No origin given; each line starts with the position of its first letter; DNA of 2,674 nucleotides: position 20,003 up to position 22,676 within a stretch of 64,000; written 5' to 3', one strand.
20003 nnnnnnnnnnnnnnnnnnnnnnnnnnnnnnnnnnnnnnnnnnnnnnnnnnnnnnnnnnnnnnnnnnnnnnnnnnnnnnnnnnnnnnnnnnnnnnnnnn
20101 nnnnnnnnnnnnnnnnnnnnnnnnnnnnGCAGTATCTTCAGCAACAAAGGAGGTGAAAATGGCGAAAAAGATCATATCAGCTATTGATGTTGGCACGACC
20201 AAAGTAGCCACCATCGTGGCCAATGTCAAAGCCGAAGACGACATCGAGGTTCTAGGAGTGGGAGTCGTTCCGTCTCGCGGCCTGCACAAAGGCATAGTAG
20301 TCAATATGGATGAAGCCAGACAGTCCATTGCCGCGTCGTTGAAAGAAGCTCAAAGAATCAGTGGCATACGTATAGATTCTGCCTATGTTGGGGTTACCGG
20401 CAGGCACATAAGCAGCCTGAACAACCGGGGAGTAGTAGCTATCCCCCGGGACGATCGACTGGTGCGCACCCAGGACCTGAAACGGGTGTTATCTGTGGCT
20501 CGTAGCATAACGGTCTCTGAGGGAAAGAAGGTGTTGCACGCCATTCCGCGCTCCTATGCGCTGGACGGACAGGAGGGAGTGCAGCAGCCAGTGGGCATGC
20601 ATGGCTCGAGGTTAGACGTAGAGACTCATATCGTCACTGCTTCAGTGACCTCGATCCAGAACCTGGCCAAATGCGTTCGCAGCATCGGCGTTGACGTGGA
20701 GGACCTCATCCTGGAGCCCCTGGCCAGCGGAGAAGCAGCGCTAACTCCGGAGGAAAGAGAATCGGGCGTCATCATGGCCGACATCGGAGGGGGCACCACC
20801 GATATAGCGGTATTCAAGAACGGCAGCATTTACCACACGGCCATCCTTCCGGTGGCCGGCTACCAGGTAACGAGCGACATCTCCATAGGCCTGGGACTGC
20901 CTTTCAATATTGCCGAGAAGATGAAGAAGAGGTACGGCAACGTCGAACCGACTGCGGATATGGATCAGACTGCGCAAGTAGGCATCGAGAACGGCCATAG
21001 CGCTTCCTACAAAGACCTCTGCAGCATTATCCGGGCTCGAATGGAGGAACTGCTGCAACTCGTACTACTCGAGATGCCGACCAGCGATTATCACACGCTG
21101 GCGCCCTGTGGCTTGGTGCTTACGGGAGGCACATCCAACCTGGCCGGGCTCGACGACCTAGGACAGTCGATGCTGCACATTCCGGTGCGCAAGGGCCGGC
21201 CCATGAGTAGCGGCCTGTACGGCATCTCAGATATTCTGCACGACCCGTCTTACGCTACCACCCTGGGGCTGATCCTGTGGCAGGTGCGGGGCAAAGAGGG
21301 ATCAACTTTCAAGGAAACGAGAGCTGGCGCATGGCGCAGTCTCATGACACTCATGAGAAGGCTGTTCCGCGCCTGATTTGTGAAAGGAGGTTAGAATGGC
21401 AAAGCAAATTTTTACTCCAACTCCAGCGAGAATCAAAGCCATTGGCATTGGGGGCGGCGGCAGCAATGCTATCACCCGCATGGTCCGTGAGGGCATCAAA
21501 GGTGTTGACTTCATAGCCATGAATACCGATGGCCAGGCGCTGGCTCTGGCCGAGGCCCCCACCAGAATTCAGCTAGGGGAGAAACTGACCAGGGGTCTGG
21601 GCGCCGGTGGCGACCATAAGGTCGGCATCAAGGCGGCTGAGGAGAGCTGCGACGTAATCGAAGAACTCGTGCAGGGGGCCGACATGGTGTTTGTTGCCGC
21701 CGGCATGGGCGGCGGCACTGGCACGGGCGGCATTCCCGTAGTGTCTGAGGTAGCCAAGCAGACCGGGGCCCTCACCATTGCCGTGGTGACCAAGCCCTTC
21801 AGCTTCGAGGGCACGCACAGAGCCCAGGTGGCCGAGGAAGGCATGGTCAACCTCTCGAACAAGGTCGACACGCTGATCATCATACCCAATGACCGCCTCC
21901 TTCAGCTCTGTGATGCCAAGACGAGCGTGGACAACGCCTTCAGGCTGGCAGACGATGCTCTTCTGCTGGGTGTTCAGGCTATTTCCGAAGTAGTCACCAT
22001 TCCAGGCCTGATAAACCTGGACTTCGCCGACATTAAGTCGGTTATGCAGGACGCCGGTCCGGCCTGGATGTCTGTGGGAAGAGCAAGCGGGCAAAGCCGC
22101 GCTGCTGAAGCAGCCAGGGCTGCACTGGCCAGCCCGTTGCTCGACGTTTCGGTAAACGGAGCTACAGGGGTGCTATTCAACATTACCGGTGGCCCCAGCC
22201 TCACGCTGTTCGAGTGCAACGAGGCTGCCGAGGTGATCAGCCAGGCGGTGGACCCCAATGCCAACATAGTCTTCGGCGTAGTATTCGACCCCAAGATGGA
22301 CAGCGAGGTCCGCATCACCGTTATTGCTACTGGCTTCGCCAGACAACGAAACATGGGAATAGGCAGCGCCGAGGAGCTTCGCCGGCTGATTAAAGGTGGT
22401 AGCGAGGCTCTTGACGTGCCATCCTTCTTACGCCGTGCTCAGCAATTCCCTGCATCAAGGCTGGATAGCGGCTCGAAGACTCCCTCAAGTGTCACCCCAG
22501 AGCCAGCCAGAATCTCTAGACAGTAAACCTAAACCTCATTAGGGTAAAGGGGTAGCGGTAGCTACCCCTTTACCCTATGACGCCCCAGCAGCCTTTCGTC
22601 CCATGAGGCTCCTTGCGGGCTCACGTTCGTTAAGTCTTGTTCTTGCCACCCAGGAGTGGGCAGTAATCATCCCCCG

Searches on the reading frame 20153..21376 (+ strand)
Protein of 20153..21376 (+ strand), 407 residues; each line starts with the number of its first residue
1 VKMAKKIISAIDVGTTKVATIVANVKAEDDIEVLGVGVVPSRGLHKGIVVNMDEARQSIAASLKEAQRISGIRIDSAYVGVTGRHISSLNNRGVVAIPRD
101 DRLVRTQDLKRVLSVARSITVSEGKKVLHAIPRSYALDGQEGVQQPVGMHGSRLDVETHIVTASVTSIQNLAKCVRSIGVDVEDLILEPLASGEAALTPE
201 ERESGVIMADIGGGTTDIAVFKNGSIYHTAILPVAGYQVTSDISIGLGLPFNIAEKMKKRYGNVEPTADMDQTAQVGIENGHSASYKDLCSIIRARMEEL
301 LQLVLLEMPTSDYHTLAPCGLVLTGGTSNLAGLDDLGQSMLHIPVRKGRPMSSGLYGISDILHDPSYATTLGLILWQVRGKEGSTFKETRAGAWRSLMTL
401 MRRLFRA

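Call 11: search_protein_families(library=pfam, max_evalue=0.00001, proteins=[window:20153-21376:+])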
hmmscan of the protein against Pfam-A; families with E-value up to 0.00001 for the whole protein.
window:20153-21376:+ (407 aa): 6 families
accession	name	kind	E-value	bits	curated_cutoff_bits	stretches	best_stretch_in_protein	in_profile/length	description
PF14450.12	FtsA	-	1e-36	126.6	31.8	1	208-372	2-127/127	Cell division protein FtsA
PF02491.25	SHS2_FTSA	-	1.2e-26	93.2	25.4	1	83-162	1-79/79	SHS2 domain inserted in FTSA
PF06723.19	MreB_Mbl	-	7.7e-12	45.1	27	1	171-360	112-317/327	MreB/Mbl protein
PF06277.17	EutA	-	1.5e-07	31.1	27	1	190-316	130-243/475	Ethanolamine utilisation protein EutA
PF08841.16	DDR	-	1.4e-06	28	24.6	1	160-282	88-207/328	Diol dehydratase reactivase ATPase-like domain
PF11104.14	PilM_2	-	7.5e-06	25.5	27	0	180-260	155-236/340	Type IV pilus assembly protein PilM;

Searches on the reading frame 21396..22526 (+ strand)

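Call 11: search_protein_families(library=pfam, max_evalue=0.00001, proteins=[window:21396-22526:+])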
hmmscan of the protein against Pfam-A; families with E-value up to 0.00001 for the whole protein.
window:21396-22526:+ (376 aa): 2 families
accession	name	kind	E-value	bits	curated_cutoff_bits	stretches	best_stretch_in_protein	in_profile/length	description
PF00091.31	Tubulin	-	4.4e-46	158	33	1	12-173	1-190/190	Tubulin/FtsZ family, GTPase domain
PF12327.13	FtsZ_C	-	7.2e-35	119.6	27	1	221-314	1-94/95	FtsZ family, C-terminal domain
